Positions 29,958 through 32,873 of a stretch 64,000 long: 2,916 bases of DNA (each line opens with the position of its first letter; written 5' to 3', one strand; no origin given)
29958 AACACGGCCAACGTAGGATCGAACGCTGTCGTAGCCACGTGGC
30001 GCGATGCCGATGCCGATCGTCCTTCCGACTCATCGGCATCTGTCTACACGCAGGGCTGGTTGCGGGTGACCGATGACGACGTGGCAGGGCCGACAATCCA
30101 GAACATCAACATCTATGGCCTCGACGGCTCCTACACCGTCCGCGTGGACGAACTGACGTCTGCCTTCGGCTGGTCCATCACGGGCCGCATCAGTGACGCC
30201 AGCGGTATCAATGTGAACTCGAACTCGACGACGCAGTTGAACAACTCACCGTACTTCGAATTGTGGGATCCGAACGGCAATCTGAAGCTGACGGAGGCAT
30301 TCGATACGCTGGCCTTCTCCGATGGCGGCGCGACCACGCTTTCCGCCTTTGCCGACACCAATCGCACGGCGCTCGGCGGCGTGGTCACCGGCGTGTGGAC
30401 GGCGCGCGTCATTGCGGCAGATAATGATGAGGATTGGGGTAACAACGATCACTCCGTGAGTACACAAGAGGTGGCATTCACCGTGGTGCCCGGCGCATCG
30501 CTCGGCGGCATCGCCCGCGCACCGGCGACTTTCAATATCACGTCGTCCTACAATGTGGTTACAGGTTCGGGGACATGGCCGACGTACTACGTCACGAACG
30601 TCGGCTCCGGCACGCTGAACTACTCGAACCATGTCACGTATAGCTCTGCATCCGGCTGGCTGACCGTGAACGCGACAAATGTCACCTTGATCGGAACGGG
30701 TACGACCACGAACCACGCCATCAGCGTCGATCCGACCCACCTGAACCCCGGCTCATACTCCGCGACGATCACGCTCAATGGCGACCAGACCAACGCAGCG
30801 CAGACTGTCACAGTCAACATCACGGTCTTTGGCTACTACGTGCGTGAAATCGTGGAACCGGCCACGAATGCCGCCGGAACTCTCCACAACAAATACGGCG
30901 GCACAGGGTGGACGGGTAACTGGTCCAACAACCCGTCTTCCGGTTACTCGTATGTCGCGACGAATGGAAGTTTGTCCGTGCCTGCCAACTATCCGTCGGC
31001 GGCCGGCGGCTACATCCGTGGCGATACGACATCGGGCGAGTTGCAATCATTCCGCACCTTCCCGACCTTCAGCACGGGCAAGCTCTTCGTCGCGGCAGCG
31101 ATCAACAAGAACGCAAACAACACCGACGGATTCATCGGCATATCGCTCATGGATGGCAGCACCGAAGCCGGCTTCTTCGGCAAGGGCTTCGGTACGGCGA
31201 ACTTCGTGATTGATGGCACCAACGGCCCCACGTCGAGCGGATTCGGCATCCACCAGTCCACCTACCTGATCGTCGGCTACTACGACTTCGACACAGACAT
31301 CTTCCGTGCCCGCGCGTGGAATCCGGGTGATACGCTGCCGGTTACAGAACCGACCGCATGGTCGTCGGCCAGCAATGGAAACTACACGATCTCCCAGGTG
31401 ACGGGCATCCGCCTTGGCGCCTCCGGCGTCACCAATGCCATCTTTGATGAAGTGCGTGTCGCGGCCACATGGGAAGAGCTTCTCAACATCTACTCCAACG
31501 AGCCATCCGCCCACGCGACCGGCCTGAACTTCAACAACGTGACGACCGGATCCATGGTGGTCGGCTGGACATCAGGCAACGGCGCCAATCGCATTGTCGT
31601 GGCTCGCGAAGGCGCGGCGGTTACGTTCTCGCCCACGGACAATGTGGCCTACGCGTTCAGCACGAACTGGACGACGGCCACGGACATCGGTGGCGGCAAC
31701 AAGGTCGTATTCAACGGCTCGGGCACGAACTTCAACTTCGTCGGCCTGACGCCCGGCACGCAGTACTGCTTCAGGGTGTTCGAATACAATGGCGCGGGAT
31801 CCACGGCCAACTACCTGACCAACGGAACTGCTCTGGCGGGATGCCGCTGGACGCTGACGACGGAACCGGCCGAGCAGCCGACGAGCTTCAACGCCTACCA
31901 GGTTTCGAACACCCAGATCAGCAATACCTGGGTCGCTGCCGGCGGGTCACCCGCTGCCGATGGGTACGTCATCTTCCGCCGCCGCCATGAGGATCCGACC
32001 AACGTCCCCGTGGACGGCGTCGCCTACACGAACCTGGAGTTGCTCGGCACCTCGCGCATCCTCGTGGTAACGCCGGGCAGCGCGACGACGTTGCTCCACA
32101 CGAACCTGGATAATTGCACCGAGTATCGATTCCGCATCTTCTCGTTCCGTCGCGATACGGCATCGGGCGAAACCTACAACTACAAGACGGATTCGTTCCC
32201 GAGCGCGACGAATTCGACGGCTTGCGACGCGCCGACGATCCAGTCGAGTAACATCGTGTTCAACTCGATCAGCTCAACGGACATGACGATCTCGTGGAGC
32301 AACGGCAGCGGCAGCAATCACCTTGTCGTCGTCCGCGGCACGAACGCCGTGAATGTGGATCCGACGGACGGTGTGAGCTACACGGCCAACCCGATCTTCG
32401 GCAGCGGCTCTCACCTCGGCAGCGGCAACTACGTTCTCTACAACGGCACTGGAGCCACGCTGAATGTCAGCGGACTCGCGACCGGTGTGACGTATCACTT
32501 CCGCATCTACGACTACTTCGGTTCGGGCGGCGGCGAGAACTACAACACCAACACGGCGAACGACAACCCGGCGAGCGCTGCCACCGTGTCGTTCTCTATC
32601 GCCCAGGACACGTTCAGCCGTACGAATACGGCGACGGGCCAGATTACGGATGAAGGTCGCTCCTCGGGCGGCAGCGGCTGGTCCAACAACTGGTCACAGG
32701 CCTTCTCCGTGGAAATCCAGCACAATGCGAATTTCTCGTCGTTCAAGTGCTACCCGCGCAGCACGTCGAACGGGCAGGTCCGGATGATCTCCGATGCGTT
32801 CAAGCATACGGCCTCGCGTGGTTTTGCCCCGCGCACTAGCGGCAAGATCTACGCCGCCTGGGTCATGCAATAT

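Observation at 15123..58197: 43-kb locus of three tandem secreted mega-proteins plus a coupled small protein that together carry PLD(HKD), EEP and LTD/Calx-beta modules: a candidate undescribed cell-surface nuclease/adhesion system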

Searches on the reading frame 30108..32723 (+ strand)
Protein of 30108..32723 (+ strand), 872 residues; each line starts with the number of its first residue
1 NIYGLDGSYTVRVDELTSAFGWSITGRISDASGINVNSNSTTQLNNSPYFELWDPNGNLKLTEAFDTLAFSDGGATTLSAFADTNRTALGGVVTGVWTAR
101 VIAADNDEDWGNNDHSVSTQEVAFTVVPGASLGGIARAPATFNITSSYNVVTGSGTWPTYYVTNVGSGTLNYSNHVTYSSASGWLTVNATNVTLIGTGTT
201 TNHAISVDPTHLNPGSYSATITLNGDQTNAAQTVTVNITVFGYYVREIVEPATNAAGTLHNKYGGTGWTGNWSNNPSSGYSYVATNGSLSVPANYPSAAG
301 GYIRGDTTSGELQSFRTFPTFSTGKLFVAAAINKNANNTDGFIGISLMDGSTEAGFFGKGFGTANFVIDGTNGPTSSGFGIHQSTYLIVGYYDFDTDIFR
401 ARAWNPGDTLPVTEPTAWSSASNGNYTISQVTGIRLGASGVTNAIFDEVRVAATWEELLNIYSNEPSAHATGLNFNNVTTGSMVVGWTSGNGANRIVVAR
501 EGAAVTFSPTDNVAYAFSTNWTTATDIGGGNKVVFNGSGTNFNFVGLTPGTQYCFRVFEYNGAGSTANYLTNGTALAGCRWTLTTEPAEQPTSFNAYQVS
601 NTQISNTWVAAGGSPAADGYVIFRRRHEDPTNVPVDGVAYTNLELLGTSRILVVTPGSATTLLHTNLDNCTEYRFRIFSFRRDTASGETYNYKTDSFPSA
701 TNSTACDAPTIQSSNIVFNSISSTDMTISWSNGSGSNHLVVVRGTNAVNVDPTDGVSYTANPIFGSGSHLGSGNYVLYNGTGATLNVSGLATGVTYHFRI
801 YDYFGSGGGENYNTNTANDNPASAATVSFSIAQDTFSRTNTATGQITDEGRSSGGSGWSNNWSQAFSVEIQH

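Call 5: search_protein_families(library=pfam, proteins=[window:30108-32723:+], max_evalue=0.01)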
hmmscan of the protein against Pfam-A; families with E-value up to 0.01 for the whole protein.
window:30108-32723:+ (872 aa): 3 families
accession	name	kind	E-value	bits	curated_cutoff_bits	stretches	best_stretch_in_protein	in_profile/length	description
PF00041.27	fn3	-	1.2e-11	45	25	1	471-566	4-75/84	Fibronectin type III domain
PF16656.11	Pur_ac_phosph_N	-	5.9e-08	33.6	30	1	473-562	6-83/93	Purple acid Phosphatase, N-terminal domain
PF22544.2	HYDIN_VesB_CFA65-like_Ig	-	1.6e-05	25.5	25.5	1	153-236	18-97/100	HYDIN/CFA65/VesB-like, Ig-like domain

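Call 8: search_protein_families(library=ncbifam, proteins=[window:30108-32723:+], max_evalue=0.01)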
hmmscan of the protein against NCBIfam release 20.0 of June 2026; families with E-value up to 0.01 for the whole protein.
window:30108-32723:+ (872 aa): 0 families
